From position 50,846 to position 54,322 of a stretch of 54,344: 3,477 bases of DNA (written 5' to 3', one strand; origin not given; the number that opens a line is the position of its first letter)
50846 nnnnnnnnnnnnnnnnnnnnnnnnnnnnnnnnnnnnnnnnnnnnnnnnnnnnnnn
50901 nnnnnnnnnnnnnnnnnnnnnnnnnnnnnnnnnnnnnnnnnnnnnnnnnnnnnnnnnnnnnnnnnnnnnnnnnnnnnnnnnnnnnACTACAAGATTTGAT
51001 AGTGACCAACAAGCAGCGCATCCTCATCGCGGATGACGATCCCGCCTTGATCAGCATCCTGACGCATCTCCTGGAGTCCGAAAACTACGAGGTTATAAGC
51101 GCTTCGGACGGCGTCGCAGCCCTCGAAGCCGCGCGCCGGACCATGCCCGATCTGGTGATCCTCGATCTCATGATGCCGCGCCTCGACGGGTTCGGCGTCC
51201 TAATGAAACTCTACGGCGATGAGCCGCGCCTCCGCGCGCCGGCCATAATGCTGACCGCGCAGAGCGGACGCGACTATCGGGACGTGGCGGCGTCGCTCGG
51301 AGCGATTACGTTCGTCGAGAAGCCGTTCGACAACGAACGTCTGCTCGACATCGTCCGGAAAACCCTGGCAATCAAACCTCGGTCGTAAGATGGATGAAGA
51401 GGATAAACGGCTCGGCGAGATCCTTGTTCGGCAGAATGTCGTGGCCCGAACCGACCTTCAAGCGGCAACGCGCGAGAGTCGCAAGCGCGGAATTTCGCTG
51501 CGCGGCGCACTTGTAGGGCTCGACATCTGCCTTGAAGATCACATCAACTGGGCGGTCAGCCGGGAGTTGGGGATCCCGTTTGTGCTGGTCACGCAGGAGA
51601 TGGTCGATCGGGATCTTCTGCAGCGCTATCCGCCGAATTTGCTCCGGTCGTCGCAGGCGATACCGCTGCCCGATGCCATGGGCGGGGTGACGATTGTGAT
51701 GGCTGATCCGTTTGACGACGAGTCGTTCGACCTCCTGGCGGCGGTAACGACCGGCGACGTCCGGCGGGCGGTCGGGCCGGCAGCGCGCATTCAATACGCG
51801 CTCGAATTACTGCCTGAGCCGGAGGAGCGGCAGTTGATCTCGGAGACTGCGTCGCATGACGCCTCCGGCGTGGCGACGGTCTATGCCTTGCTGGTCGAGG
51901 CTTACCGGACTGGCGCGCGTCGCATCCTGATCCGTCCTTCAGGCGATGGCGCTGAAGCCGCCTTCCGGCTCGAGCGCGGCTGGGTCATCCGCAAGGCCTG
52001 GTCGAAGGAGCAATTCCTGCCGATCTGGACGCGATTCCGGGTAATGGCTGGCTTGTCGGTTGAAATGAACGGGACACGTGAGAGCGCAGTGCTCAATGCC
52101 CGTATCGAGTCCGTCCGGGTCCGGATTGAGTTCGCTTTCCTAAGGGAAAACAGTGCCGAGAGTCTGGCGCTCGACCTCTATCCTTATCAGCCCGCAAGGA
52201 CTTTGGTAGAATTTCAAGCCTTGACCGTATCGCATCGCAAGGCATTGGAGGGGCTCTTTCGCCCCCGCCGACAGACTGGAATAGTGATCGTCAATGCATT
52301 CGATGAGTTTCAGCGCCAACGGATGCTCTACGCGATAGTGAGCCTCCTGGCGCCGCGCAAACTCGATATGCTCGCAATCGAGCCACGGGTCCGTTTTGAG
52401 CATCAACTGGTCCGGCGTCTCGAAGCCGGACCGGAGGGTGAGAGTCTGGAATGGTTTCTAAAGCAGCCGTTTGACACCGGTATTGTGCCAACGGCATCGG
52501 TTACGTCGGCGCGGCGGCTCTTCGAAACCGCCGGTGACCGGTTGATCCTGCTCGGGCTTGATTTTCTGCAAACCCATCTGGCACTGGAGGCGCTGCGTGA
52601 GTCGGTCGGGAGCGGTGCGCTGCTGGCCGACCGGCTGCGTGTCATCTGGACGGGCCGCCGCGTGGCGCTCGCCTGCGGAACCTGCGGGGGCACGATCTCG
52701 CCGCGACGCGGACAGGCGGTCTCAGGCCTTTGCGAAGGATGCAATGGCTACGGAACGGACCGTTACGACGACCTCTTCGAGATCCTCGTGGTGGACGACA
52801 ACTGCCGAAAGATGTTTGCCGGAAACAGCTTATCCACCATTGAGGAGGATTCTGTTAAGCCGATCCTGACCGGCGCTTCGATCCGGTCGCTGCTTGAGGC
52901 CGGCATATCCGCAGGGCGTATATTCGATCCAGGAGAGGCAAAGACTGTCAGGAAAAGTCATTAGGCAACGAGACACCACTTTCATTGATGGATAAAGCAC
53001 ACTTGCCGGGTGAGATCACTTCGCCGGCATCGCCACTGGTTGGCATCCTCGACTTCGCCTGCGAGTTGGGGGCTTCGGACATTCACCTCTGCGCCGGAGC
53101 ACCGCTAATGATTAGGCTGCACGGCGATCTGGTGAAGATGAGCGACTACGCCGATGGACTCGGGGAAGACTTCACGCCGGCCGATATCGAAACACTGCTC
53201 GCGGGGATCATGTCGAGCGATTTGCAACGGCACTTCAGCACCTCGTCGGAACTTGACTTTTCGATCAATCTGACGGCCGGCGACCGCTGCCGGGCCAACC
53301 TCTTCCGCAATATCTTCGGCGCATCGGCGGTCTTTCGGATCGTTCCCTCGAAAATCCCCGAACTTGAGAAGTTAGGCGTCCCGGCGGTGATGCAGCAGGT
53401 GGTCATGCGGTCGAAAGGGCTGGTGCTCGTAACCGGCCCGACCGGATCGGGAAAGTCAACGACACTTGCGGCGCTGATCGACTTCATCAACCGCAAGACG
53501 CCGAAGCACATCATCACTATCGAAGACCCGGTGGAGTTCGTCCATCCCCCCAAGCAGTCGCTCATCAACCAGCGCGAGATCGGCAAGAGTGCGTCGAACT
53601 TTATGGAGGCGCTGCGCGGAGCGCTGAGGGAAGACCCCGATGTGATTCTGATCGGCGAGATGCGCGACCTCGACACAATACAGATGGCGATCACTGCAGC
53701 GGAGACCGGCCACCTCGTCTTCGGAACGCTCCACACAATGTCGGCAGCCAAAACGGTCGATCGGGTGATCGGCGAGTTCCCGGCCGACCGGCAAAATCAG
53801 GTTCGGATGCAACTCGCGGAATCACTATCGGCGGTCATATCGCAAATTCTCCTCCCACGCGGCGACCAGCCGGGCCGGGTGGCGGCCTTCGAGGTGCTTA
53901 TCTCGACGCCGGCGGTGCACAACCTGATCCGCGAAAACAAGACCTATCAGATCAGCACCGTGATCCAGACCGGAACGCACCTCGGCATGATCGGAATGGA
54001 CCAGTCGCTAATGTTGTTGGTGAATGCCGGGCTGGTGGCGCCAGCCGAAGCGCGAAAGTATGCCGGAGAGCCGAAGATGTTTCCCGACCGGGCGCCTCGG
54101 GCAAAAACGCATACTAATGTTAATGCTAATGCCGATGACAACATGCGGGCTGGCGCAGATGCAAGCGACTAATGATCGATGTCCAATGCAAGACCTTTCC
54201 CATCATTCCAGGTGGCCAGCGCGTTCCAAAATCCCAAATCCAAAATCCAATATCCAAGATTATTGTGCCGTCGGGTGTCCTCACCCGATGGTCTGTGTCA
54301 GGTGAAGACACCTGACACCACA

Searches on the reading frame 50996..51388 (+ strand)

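Call 28: search_protein_families(library=pfam, proteins=[window:50996-51388:+], max_evalue=0.00001)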
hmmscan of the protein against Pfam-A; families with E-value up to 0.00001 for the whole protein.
window:50996-51388:+ (130 aa): 1 family
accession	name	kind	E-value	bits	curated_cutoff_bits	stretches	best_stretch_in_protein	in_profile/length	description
PF00072.30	Response_reg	-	1.3e-26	93.4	30.2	1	9-120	1-110/111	Response regulator receiver domain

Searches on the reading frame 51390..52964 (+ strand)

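Call 28: search_protein_families(library=pfam, proteins=[window:51390-52964:+], max_evalue=0.00001)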
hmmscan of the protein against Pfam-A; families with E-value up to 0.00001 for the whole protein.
window:51390-52964:+ (524 aa): 1 family
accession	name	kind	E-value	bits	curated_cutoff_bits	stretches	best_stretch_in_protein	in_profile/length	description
PF05157.20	MshEN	-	8e-13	48.6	23.1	1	60-146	1-88/90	MshEN domain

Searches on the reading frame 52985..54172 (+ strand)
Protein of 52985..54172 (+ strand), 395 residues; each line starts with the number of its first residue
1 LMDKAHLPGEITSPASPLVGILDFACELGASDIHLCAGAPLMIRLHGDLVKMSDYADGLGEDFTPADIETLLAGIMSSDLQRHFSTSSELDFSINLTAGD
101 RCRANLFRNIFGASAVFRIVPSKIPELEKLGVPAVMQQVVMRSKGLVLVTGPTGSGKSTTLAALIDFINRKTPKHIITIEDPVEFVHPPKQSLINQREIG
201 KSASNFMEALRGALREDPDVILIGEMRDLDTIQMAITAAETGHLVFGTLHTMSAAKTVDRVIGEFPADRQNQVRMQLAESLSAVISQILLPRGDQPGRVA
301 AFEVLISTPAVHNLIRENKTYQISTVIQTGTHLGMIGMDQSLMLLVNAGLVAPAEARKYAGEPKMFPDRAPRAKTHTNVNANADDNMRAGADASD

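Call 28: search_protein_families(library=pfam, proteins=[window:52985-54172:+], max_evalue=0.00001)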
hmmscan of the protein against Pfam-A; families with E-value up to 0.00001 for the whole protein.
window:52985-54172:+ (395 aa): 2 families
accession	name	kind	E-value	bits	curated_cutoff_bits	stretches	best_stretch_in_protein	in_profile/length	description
PF00437.27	T2SSE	-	1.4e-46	159.2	24.9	1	104-294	96-282/370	Type II/IV secretion system protein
PF13401.12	AAA_22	-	8e-06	26.6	27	0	143-225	4-92/130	AAA domain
